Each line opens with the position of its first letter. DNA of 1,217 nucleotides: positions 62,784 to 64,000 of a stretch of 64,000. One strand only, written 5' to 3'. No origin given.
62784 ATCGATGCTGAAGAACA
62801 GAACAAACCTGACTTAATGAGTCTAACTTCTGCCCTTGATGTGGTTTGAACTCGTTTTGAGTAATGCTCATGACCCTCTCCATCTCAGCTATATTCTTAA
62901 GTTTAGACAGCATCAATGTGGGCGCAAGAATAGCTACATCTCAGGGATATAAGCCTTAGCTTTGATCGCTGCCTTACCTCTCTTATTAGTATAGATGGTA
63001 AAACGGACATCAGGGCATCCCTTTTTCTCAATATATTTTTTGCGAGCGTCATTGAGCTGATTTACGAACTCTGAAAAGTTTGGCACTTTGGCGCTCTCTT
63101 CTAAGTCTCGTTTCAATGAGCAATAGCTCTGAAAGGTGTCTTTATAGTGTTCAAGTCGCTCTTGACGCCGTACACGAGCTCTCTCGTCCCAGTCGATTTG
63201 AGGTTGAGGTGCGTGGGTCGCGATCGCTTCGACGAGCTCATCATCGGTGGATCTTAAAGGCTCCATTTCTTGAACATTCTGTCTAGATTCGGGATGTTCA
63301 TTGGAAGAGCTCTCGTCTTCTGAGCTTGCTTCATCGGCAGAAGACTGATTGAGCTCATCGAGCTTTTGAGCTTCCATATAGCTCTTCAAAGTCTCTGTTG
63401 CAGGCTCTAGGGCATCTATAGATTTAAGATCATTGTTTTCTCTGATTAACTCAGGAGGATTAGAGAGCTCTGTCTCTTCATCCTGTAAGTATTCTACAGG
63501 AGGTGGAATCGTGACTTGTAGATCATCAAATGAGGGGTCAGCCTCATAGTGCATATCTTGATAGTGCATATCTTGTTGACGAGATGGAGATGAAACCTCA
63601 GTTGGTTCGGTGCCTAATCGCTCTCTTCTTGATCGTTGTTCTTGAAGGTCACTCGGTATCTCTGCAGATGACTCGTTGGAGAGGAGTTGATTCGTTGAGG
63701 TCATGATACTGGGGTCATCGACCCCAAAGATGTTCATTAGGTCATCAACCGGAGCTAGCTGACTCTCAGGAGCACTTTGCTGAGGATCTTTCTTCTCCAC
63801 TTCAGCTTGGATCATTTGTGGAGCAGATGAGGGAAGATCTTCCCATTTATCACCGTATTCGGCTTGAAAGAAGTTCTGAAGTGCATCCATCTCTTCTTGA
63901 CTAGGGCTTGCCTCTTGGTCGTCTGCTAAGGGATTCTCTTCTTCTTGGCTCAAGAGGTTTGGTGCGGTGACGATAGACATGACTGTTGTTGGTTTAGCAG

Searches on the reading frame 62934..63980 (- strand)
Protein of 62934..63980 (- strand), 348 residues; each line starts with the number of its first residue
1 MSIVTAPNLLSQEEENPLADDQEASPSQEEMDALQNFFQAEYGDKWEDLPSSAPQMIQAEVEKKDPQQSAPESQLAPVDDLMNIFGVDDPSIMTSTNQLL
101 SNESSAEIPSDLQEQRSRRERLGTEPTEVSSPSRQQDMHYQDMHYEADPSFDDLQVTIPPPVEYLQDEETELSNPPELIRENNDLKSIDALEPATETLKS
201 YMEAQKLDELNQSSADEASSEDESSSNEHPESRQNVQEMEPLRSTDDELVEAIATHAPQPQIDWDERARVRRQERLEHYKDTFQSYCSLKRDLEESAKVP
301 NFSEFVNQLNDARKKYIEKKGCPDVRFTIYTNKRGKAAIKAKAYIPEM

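Call 24: find_encoding_contigs(protein=window:62934-63980:-, flank=10000, max_places=10)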
Protein window:62934-63980:- (348 aa): no gene with exactly this product is on record in the collection.
